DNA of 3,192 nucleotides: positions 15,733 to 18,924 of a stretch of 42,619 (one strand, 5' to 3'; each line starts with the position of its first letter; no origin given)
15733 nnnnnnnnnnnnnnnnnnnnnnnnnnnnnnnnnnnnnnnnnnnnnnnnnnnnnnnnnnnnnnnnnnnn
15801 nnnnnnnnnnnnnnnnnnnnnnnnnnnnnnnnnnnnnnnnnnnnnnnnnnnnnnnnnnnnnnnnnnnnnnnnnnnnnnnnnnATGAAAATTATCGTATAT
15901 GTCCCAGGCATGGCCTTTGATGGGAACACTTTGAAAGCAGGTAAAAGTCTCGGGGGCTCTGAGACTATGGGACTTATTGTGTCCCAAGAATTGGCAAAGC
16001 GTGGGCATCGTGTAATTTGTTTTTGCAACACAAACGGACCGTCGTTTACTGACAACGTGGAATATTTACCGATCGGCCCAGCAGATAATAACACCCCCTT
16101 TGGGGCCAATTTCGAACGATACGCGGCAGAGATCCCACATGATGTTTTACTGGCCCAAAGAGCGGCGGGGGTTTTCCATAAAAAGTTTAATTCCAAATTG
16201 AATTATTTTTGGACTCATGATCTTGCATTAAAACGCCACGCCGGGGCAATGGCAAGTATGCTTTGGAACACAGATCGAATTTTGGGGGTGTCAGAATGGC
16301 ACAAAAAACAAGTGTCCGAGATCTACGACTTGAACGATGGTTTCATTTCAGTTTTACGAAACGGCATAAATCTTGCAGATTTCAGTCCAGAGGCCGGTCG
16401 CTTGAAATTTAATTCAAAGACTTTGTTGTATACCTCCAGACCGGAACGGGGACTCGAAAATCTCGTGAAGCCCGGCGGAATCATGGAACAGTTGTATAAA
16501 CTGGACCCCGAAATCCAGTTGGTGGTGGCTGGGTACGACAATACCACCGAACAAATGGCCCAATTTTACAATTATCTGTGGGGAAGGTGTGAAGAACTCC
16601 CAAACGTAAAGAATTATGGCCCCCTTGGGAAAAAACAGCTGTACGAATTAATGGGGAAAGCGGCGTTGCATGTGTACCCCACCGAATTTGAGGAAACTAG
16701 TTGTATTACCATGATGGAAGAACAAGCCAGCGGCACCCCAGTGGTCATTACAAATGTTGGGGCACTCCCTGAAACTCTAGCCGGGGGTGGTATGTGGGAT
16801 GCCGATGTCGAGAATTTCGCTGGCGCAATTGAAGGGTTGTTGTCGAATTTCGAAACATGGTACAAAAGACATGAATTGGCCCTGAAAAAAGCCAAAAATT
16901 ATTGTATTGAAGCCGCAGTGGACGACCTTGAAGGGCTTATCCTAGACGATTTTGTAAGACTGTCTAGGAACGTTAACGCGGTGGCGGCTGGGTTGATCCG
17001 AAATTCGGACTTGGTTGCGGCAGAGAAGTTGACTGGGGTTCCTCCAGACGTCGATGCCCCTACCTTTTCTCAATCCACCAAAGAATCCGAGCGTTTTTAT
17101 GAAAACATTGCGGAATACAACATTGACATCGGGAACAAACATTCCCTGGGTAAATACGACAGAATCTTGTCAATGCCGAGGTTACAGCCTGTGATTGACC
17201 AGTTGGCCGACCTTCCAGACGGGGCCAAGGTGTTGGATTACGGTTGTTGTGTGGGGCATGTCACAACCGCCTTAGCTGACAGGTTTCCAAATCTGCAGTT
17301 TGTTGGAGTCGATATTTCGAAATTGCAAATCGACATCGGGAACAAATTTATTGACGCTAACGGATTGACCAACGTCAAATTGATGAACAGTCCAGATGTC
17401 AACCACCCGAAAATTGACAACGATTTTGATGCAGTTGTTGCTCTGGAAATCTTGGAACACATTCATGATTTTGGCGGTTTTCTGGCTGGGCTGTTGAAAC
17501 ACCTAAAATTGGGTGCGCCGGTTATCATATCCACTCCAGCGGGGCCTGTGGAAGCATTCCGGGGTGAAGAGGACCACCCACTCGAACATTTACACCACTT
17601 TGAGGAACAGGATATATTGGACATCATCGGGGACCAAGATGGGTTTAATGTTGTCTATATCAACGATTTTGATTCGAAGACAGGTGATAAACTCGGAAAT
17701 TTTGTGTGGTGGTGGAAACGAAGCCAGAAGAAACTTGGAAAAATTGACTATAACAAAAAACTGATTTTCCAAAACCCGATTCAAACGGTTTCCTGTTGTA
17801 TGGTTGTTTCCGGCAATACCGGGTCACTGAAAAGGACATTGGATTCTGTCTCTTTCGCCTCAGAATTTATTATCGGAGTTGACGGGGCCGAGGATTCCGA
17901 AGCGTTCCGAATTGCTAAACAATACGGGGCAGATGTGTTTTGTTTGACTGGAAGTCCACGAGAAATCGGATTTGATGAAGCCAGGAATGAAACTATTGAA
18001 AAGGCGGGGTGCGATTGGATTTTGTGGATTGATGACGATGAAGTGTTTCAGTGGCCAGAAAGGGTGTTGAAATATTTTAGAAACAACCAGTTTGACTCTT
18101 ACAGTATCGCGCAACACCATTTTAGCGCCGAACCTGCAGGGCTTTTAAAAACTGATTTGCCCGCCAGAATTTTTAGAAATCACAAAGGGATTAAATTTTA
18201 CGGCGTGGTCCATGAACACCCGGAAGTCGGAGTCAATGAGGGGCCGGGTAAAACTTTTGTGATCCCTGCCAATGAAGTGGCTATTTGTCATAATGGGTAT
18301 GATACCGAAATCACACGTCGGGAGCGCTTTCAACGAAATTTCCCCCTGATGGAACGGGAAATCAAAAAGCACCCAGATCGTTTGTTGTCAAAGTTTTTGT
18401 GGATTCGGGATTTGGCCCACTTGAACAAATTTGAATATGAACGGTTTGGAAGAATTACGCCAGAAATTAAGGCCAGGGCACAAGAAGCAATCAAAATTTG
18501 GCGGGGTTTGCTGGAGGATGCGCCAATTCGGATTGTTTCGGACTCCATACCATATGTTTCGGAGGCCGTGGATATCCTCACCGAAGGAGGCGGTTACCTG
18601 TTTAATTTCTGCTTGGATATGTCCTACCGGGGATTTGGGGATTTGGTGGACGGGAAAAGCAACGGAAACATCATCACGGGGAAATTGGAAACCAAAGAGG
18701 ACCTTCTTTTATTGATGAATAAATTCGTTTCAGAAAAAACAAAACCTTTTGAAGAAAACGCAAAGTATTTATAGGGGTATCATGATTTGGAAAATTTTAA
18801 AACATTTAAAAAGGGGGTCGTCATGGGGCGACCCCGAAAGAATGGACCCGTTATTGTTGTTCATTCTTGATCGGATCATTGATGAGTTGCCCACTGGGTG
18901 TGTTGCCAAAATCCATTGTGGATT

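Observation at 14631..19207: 4.6-kb glycosylation island and M15 peptidase inserted between the capsid and connector genes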

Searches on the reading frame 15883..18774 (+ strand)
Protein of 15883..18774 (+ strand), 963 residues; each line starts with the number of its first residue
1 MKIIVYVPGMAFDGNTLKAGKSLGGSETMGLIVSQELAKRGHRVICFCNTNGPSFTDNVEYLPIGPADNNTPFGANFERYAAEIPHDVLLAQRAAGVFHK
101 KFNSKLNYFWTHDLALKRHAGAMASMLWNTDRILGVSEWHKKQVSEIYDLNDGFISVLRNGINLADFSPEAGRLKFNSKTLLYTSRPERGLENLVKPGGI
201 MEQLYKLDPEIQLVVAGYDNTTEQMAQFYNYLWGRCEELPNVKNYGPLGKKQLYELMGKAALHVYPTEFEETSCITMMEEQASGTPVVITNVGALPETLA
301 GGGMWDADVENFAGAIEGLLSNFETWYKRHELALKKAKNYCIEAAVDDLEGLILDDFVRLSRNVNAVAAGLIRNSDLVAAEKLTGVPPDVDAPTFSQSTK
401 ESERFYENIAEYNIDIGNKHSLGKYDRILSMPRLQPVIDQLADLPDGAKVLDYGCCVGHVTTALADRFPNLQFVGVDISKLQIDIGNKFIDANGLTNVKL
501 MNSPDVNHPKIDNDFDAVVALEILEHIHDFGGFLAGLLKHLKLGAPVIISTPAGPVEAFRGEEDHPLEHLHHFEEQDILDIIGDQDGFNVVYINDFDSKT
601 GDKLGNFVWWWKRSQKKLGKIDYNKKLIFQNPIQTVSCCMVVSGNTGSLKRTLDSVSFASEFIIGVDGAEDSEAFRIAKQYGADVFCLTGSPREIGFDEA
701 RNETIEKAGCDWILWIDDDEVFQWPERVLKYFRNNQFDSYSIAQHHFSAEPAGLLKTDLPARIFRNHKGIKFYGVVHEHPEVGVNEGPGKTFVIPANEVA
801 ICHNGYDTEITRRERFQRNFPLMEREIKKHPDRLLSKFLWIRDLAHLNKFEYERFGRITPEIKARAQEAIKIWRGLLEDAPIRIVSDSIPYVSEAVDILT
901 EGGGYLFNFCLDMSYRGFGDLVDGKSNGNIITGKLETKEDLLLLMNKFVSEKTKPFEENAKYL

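Call 5: search_protein_families(library=pfam, proteins=[window:15883-18774:+], max_evalue=0.01)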
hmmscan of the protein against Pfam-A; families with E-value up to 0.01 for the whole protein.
window:15883-18774:+ (963 aa): 13 families
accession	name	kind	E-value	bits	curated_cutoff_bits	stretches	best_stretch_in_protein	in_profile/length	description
PF13489.12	Methyltransf_23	-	8.6e-14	52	27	1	434-581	9-153/164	Methyltransferase domain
PF13649.12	Methyltransf_25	-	2.8e-12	47.6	27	1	450-542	1-94/97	Methyltransferase domain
PF13847.12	Methyltransf_31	-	4.4e-12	46.3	27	1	446-553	3-113/145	Methyltransferase domain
PF08242.18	Methyltransf_12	-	4.5e-12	47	30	1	451-545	1-96/98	Methyltransferase domain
PF13692.12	Glyco_trans_1_4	-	3.4e-11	44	27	1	204-322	27-142/142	Glycosyl transferases group 1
PF08241.18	Methyltransf_11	-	4.4e-11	43.7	21.2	1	451-547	1-93/95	Methyltransferase domain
PF00534.26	Glycos_transf_1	-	2e-10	40.9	26.4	1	189-322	28-158/172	Glycosyl transferases group 1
PF13439.12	Glyco_transf_4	-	1.1e-09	38.9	28.5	1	24-165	2-169/170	Glycosyltransferase Family 4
PF02353.26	CMAS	-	1.2e-07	31.8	27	1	442-528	58-141/273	Mycolic acid cyclopropane synthetase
PF00535.33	Glycos_transf_2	-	1.3e-06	28.9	23.3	1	648-759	12-130/168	Glycosyl transferase family 2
PF05175.20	MTS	-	1.9e-05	24.8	23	1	446-519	31-103/170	Methyltransferase small domain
PF02390.23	Methyltransf_4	-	3.1e-05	23.9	24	1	449-503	4-58/173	Putative methyltransferase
PF01209.24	Ubie_methyltran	-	0.00019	21.3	20.1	1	445-545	46-147/233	ubiE/COQ5 methyltransferase family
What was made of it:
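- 15883..16962 (+): Fusion protein, domain 1 (aa 1-360): GT4-type GT-B glycosyltransferase of the retaining type. Pfam Glyco_transf_4, Glycos_transf_1 and Glyco_trans_1_4 above cut-off (call 5).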

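Call 6: search_protein_families(library=phrogs, proteins=[window:15883-18774:+], max_evalue=0.001)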
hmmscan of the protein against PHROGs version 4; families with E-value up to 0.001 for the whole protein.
window:15883-18774:+ (963 aa): 4 families
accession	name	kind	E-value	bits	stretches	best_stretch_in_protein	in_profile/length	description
phrog_2170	-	moron, auxiliary metabolic gene and host takeover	1.1e-15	58.6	1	34-302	26-296/374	glycosyltransferase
phrog_13126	-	moron, auxiliary metabolic gene and host takeover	1.6e-09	38.4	1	636-844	3-202/394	beta-1,4-glycosyltransferase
phrog_4752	-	other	7.7e-07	29.6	1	419-550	28-159/241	tRNA methyltransferase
phrog_22502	-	other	8.6e-05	23.4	1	446-552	71-176/276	methyltransferase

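Call 9: search_dna_similar(query=window:15883-18774:+, collection=phages, mode=protein, max_rows=25)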
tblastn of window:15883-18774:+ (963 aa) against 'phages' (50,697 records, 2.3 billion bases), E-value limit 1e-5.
Records with a match: 20; places in all: 20; records where one place covers at least 80% of the query: 0.
Best place of each record, by identity: <60% 20.
By first word of the organism name: Bacillus 5; Listeria 4; Caudoviricetes 3; Bacteriophage 3; Pelagibacter 2; uncultured 1; Stenotrophomonas 1; Marine 1.
By host as written in the record: - 9; Listeria monocytogenes 4; Bacillus subtilis BEST7003 2; Candidatus Pelagibacter sp. HTCC1062 2; Bacillus subtilis subsp. subtilis str. 168 1; Bacillus subtilis 1; Stenotrophomonas maltophilia D1571 1.
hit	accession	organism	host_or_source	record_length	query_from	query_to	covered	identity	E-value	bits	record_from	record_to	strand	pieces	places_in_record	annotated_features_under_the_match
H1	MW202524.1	Caudoviricetes sp.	Manatee Spring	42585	2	322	33%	28.5%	1e-17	95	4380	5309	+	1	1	beta4glucosyltransferase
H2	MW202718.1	Caudoviricetes sp.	Manatee Spring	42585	2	322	33%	28.5%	1e-17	95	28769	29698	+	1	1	beta4glucosyltransferase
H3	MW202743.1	Caudoviricetes sp.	Manatee Spring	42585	2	322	33%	28.5%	1e-17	95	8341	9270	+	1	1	beta4glucosyltransferase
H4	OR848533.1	Listeria phage LM 4-14-1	Listeria monocytogenes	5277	629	828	21%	33.2%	5e-13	80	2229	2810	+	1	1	record has no annotation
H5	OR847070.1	Listeria phage LM 4-11-1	Listeria monocytogenes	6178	629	828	21%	33.2%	5e-13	80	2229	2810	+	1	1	record has no annotation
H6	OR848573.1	Listeria phage LM 4-14-1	Listeria monocytogenes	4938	629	828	21%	32.0%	4e-12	77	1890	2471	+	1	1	record has no annotation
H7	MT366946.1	Bacillus phage Hyb1phi3Ts-SPbeta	Bacillus subtilis subsp. subtilis str. ...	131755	635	851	23%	28.2%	6e-10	70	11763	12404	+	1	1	putative lipopolysaccharide biosynthesis glycosyltransferase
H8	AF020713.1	Bacillus phage SPBc2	-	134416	635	851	23%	28.2%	6e-10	70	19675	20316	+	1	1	yolJ: hypothetical protein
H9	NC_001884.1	Bacillus phage SPBc2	Bacillus subtilis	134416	635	851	23%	28.2%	6e-10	70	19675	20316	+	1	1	yolJ: beta-1,4-glycosyltransferase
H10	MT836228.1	Bacteriophage sp.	human fecal samples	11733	124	390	28%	22.6%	9e-6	56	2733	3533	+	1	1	record has no annotation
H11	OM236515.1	Bacillus phage SPR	Bacillus subtilis BEST7003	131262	635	851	23%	27.7%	2e-9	68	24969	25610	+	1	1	putative lipopolysaccharide biosynthesis glycosyltransferase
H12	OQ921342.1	Bacillus phage SPbetaL2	Bacillus subtilis BEST7003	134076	635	851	23%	27.7%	2e-9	68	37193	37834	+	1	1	hypothetical protein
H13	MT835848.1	Bacteriophage sp.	human fecal samples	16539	86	322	25%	24.3%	9e-6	56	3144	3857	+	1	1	record has no annotation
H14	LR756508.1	uncultured phage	metagenomic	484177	108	302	20%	29.3%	2e-10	71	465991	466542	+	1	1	record has no annotation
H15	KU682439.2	Stenotrophomonas phage vB_SmaS-DLP_6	Stenotrophomonas maltophilia D1571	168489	104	304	21%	26.2%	2e-8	65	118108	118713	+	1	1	glycosyl transferase protein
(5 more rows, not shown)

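Call 11: find_related_loci(query=window:15883-18774:+, collection=viral_contigs, flank=10000)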
Query window:15883-18774:+ (963 aa) in viral_contigs; peptide patterns used: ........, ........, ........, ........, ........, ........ (x = any residue, [..] = any of these).
3 stretches matched a pattern, but none encodes a relative of the query by tblastn (E <= 1e-3).
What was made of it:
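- Tried and rejected: A single-protein scan of IMG/VR found nothing (call 11).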

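Call 12: find_homologous_proteins(query=window:15883-18774:+)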
Query window:15883-18774:+ (963 aa): 876 proteins with E <= 0.001 among 8000 candidates; the best 120 are listed.
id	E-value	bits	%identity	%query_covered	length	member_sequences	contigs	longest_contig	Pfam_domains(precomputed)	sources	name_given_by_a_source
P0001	0.0e+0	2258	100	100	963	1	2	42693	PF13847.13,PF13489.13,PF02353.27,PF00534.27,PF13649.13,PF13439.13,PF00535.33,PF08241.19,PF08242.19,PF13692.13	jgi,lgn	-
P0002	0.0e+0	1859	82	100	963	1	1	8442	PF13847.13,PF13489.13,PF02353.27,PF00534.27,PF13649.13,PF13439.13,PF00535.33,PF08241.19,PF08242.19,PF13692.13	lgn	-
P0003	0.0e+0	1182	55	100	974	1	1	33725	PF13489.13,PF13439.13,PF00535.33,PF08241.19,PF13692.13,PF13847.13,PF06325.20,PF05175.21,PF00534.27,PF13649.13,PF02390.24,PF01209.25,PF08242.19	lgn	-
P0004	0.0e+0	1149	53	100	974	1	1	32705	PF13489.13,PF13439.13,PF00535.33,PF08241.19,PF13692.13,PF13847.13,PF05175.21,PF00534.27,PF13649.13,PF02390.24,PF01209.25,PF08242.19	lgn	-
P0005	0.0e+0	1121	53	100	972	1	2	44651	PF13847.13,PF13489.13,PF02353.27,PF05175.21,PF00534.27,PF13649.13,PF13439.13,PF00535.33,PF08241.19,PF08242.19,PF13692.13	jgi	jgi:glycosyltransferase involved in cell wall biosynthesis/2-polyprenyl-3-methyl-5-hydroxy-6-metoxy-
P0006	0.0e+0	1077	51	100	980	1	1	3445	PF13847.13,PF13489.13,PF02353.27,PF05175.21,PF00534.27,PF13649.13,PF13439.13,PF00535.33,PF08241.19,PF08242.19,PF13692.13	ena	-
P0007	0.0e+0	1033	49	100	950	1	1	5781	PF13847.13,PF13489.13,PF02353.27,PF00534.27,PF13649.13,PF13439.13,PF00535.33,PF08241.19,PF08242.19,PF13692.13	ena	-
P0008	0.0e+0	1025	49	100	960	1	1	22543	PF13489.13,PF02353.27,PF13439.13,PF00535.33,PF08241.19,PF13692.13,PF13847.13,PF06325.20,PF05175.21,PF00534.27,PF13649.13,PF02390.24,PF01209.25,PF08242.19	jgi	-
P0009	0.0e+0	1024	50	100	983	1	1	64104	PF13847.13,PF13489.13,PF00534.27,PF13649.13,PF00535.33,PF08241.19,PF08242.19,PF13692.13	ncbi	-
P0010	0.0e+0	1017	48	100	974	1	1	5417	PF13847.13,PF13489.13,PF00534.27,PF13649.13,PF13439.13,PF00535.33,PF08241.19,PF08242.19,PF13692.13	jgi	jgi:glycosyltransferase involved in cell wall biosynthesis/SAM-dependent methyltransferase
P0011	0.0e+0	1015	49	100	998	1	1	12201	PF13847.13,PF13489.13,PF02353.27,PF00534.27,PF13649.13,PF02390.24,PF13439.13,PF01209.25,PF08241.19,PF08242.19,PF13692.13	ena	-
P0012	0.0e+0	1013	49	100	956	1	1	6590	PF13847.13,PF13489.13,PF02353.27,PF05175.21,PF00534.27,PF13649.13,PF13439.13,PF00535.33,PF08241.19,PF08242.19,PF13692.13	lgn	-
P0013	0.0e+0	1012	49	100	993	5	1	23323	PF13847.13,PF13489.13,PF02353.27,PF00534.27,PF13649.13,PF13439.13,PF08241.19,PF08242.19,PF13692.13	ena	-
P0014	4.1e-298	1010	48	100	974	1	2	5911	PF13847.13,PF13489.13,PF02353.27,PF00534.27,PF13649.13,PF13439.13,PF00535.33,PF08241.19,PF08242.19,PF13692.13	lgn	-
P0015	7.0e-295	999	49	100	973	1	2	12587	PF13847.13,PF13489.13,PF02353.27,PF00534.27,PF13649.13,PF02390.24,PF13439.13,PF00535.33,PF08241.19,PF08242.19,PF13692.13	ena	-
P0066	1.5e-218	746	39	100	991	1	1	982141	PF13489.13,PF13579.13,PF13439.13,PF00535.33,PF08241.19,PF13692.13,PF13847.13,PF05175.21,PF00534.27,PF13649.13,PF02390.24,PF08242.19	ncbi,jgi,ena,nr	ncbi:MAG: methyltransferase domain-containing protein [Deltaproteobacteria bacterium]|nr:methyltrans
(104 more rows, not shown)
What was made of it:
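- The JGI annotation reads 'glycosyltransferase involved in cell wall biosynthesis' (call 12).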

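Call 14: find_encoding_contigs(protein=P0005, flank=10000, max_places=2)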
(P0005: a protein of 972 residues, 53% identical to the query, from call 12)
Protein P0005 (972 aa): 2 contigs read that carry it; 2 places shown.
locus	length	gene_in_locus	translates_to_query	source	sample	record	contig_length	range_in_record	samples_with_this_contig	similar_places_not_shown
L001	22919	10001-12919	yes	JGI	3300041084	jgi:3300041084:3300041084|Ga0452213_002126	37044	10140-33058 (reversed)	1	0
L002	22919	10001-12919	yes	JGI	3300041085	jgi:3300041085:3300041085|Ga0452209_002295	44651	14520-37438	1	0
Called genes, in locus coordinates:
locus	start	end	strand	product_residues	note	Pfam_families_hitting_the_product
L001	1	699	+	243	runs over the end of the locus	-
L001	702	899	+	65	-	-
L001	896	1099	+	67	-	-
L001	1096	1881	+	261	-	PF17289:Terminase_6C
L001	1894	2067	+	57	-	-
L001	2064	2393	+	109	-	-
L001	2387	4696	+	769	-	PF06074:Portal_Mu, PF04233:Phage_Mu_F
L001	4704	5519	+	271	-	-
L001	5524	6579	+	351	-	-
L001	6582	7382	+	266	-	-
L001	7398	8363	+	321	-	-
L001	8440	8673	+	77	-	-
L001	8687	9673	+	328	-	-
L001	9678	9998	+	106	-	-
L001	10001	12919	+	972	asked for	PF00534:Glycos_transf_1, PF13692:Glyco_trans_1_4, PF13489:Methyltransf_23, PF13847:Methyltransf_31, PF08241:Methyltransf_11, PF08242:Methyltransf_12, PF13649:Methyltransf_25, PF00535:Glycos_transf_2, +3 more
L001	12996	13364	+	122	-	-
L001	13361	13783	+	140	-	-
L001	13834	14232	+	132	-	-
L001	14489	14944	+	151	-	-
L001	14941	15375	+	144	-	-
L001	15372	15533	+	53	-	-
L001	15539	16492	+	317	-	PF18906:Phage_tube_2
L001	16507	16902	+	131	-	-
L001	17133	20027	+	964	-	PF04108:ATG17_like (faint), PF10145:PhageMin_Tail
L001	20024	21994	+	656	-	-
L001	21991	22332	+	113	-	-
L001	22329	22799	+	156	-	-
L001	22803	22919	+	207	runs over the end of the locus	-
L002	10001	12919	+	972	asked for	PF00534:Glycos_transf_1, PF13692:Glyco_trans_1_4, PF13489:Methyltransf_23, PF13847:Methyltransf_31, PF08241:Methyltransf_11, PF08242:Methyltransf_12, PF13649:Methyltransf_25, PF00535:Glycos_transf_2, +3 more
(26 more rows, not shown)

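Call 15: find_encoding_contigs(protein=P0066, flank=10000, max_places=2)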
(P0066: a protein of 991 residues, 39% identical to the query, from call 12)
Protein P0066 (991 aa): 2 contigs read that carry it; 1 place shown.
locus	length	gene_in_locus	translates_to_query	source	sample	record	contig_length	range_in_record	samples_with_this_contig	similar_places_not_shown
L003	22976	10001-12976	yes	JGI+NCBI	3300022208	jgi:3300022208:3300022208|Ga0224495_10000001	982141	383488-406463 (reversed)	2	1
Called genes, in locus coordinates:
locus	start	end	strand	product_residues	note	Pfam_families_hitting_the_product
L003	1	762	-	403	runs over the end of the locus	-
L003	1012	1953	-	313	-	PF14338:Mrr_N, PF04471:Mrr_cat, PF22722:NA-iREase1, PF13156:Mrr_cat_2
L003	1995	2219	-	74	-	-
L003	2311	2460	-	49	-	-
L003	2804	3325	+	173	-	PF08291:Peptidase_M15_3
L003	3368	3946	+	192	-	-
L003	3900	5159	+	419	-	PF17289:Terminase_6C (weak)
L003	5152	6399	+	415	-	PF06074:Portal_Mu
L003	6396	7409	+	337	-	-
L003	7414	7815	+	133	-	-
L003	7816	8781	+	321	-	-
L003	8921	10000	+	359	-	-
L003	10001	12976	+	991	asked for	PF13439:Glyco_transf_4, PF13692:Glyco_trans_1_4, PF00534:Glycos_transf_1, PF05175:MTS, PF13489:Methyltransf_23, PF08241:Methyltransf_11, PF08242:Methyltransf_12, PF13649:Methyltransf_25, +4 more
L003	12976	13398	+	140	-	-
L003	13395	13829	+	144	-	PF05069:Phage_tail_S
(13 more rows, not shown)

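Call 25: search_solved_structures(query=window:15883-18774:+, max_evalue=0.01, show_alignments=0)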
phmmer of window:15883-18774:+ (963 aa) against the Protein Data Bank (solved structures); distinct sequences matched with E-value up to 0.01: 45.
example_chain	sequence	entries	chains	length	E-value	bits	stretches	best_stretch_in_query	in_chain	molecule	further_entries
7msp_A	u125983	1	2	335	1.8e-13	52.5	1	633-851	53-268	SPbeta prophage-derived glycosyltransferase SunS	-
7msn_A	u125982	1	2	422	3.4e-13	51.6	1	633-851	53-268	SPbeta prophage-derived glycosyltransferase SunS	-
7msk_A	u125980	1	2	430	2.5e-11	45.4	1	593-847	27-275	Glyco_trans_2-like domain-containing protein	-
3mgg_A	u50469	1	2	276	1.3e-10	43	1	441-549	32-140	Methyltransferase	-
22ao_A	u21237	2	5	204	2e-09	39.1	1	635-829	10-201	GmaR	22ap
3bus_A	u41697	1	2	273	3.2e-09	38.5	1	433-558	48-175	Methyltransferase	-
5dnk_A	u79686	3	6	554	5.4e-07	31.1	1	446-504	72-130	protein lysine methyltransferase 1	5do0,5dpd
8zc8_A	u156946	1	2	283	2.3e-06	29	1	433-549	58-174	MitM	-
21zq_A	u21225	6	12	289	2.4e-06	28.9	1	433-549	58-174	MitM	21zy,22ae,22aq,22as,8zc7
6uv6_A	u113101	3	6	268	2.8e-06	28.7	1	442-550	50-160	D-glucose O-methyltransferase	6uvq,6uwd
5doo_A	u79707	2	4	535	3.9e-06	28.2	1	444-507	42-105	protein lysine methyltransferase 2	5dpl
9we4_B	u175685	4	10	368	1e-05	26.9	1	439-549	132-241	N-methyltransferase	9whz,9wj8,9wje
6ecw_A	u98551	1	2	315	1.1e-05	26.7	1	433-549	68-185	StiD protein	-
6ecu_A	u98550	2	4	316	1.2e-05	26.6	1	434-549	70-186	StiD protein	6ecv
3c4q_A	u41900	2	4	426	1.7e-05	26.1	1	176-356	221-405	Predicted glycosyltransferases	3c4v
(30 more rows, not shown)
